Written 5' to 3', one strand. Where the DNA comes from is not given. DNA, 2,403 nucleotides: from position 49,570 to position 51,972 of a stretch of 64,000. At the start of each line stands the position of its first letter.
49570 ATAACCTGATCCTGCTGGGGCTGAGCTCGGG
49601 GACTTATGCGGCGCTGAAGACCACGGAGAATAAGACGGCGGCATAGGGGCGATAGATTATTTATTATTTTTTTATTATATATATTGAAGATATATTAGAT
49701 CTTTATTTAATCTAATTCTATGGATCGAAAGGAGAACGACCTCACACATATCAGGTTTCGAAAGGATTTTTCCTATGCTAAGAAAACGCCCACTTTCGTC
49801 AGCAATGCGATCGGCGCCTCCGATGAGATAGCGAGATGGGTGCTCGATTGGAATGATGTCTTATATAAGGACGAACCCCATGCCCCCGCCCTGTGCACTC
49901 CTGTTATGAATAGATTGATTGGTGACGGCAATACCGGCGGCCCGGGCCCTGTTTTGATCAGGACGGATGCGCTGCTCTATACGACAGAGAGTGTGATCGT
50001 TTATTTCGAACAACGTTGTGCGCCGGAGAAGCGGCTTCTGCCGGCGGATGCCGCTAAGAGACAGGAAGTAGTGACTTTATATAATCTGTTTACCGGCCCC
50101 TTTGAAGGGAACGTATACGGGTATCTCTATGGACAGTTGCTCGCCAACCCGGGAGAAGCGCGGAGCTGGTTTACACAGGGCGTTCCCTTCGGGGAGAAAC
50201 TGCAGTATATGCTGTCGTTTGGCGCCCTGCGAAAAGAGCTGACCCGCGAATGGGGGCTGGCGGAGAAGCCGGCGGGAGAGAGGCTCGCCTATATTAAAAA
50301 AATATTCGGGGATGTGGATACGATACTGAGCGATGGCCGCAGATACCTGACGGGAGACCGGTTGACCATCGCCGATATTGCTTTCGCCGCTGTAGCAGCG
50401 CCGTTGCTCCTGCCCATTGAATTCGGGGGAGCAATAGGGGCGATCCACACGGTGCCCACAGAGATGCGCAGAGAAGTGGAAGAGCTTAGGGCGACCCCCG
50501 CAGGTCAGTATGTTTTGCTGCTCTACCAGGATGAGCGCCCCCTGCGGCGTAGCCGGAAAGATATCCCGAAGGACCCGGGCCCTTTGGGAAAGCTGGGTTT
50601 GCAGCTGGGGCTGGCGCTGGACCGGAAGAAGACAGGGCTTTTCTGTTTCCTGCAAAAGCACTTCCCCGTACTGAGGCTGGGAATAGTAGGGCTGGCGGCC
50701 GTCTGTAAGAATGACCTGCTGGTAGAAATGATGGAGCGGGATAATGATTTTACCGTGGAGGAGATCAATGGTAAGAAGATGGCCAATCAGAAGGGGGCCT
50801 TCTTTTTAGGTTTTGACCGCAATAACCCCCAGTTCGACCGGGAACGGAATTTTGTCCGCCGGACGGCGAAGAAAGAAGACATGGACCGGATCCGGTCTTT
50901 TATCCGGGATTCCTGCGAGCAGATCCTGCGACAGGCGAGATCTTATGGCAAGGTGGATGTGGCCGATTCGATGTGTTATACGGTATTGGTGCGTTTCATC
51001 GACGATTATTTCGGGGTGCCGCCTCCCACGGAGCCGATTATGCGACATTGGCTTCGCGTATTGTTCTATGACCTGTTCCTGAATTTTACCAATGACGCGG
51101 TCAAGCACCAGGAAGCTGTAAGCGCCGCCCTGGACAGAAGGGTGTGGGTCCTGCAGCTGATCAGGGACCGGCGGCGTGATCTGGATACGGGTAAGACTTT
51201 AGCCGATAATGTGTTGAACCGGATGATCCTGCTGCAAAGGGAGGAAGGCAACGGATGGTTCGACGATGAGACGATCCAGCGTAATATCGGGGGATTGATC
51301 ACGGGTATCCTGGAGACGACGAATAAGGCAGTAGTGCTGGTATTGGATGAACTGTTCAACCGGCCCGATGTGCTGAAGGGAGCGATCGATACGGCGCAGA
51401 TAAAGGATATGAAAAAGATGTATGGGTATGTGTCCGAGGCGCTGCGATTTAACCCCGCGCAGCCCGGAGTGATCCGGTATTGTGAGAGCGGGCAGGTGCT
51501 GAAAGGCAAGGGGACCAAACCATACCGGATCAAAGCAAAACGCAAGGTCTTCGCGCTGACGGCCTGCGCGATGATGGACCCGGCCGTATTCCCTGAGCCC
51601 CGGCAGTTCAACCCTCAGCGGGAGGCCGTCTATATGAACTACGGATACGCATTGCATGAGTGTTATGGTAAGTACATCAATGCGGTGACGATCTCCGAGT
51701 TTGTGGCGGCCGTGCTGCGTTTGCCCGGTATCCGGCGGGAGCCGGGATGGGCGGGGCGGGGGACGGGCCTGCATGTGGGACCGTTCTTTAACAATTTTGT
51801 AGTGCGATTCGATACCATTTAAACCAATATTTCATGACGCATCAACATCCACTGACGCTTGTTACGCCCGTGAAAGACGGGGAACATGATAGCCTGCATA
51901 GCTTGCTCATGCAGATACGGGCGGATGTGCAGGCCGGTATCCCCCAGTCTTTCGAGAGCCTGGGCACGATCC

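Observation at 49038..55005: Candidate undescribed heme-enzyme system: membrane protein + GST-P450 fusion + duplicated His-domain protein + DyP peroxidase + ABA4-like protein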

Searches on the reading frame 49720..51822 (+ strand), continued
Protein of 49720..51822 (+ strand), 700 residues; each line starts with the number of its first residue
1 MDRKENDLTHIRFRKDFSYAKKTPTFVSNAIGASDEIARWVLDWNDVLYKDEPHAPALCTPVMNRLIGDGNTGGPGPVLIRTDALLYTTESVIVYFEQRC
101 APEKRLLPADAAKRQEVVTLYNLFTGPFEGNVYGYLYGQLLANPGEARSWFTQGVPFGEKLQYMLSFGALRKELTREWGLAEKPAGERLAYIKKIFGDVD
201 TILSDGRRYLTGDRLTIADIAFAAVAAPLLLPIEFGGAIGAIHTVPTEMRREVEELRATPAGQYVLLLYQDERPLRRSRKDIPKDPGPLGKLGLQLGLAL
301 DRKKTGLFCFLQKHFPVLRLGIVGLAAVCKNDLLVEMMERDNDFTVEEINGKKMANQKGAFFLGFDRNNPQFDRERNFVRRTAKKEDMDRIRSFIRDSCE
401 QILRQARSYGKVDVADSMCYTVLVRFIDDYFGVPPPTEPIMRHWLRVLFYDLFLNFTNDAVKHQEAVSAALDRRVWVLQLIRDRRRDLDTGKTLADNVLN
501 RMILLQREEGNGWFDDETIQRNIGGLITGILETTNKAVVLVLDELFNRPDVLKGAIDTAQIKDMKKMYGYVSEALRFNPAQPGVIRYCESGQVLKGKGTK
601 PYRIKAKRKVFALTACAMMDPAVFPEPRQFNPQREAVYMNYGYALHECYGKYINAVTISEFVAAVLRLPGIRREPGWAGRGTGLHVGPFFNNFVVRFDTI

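Call 61: search_protein_families(library=pfam, proteins=[L086:4705-5685:+, L086:5706-6341:+], max_evalue=0.01)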
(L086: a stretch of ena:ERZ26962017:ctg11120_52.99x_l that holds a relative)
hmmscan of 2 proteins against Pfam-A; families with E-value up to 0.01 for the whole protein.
L086:4705-5685:+ (326 aa): 0 families

L086:5706-6341:+ (211 aa): 0 families

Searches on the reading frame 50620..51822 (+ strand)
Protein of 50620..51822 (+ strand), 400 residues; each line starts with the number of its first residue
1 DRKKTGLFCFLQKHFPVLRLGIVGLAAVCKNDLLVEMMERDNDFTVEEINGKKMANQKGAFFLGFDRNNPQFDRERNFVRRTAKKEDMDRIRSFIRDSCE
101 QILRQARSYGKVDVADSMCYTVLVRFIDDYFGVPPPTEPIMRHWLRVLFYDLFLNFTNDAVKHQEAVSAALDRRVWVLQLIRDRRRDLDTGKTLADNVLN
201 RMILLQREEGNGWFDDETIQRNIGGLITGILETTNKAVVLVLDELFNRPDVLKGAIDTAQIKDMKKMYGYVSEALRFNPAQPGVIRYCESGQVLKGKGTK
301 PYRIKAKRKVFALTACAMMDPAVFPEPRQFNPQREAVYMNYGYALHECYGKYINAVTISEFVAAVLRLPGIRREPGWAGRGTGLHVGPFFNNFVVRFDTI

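Call 68: search_solved_structures(query=window:50620-51822:+, max_evalue=1e-8, show_alignments=3)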
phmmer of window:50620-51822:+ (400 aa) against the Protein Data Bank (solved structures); distinct sequences matched with E-value up to 1e-8: 10.
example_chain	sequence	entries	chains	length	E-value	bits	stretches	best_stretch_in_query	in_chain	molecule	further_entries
9vgm_A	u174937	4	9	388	5.5e-11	45.3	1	88-361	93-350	Cytochrome P450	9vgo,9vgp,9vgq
3buj_A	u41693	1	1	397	7e-11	45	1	68-372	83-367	CalO2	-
9vgn_A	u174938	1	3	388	2.9e-10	42.9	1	84-361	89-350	Cytochrome P450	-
7y97_A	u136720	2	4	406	4.6e-10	42.3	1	68-355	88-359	Cytochrome P450 monooxygenase YjiB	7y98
5cje_A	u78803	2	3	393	2.1e-09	40.1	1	69-355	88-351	Cytochrome P450 hydroxylase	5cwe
4aw3_A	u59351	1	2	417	4.5e-09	39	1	68-372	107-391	P-450-LIKE PROTEIN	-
3zsn_A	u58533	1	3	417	7.5e-09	38.3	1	68-372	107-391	P-450-LIKE PROTEIN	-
5uhu_A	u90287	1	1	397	7.9e-09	38.2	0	68-372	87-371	Mycinamicin IV hydroxylase/epoxidase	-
2y46_A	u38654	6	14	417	9.2e-09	38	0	68-372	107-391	P-450-LIKE PROTEIN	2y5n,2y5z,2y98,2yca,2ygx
7y9o_A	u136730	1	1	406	9.7e-09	37.9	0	43-354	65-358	Cytochrome P450 monooxygenase YjiB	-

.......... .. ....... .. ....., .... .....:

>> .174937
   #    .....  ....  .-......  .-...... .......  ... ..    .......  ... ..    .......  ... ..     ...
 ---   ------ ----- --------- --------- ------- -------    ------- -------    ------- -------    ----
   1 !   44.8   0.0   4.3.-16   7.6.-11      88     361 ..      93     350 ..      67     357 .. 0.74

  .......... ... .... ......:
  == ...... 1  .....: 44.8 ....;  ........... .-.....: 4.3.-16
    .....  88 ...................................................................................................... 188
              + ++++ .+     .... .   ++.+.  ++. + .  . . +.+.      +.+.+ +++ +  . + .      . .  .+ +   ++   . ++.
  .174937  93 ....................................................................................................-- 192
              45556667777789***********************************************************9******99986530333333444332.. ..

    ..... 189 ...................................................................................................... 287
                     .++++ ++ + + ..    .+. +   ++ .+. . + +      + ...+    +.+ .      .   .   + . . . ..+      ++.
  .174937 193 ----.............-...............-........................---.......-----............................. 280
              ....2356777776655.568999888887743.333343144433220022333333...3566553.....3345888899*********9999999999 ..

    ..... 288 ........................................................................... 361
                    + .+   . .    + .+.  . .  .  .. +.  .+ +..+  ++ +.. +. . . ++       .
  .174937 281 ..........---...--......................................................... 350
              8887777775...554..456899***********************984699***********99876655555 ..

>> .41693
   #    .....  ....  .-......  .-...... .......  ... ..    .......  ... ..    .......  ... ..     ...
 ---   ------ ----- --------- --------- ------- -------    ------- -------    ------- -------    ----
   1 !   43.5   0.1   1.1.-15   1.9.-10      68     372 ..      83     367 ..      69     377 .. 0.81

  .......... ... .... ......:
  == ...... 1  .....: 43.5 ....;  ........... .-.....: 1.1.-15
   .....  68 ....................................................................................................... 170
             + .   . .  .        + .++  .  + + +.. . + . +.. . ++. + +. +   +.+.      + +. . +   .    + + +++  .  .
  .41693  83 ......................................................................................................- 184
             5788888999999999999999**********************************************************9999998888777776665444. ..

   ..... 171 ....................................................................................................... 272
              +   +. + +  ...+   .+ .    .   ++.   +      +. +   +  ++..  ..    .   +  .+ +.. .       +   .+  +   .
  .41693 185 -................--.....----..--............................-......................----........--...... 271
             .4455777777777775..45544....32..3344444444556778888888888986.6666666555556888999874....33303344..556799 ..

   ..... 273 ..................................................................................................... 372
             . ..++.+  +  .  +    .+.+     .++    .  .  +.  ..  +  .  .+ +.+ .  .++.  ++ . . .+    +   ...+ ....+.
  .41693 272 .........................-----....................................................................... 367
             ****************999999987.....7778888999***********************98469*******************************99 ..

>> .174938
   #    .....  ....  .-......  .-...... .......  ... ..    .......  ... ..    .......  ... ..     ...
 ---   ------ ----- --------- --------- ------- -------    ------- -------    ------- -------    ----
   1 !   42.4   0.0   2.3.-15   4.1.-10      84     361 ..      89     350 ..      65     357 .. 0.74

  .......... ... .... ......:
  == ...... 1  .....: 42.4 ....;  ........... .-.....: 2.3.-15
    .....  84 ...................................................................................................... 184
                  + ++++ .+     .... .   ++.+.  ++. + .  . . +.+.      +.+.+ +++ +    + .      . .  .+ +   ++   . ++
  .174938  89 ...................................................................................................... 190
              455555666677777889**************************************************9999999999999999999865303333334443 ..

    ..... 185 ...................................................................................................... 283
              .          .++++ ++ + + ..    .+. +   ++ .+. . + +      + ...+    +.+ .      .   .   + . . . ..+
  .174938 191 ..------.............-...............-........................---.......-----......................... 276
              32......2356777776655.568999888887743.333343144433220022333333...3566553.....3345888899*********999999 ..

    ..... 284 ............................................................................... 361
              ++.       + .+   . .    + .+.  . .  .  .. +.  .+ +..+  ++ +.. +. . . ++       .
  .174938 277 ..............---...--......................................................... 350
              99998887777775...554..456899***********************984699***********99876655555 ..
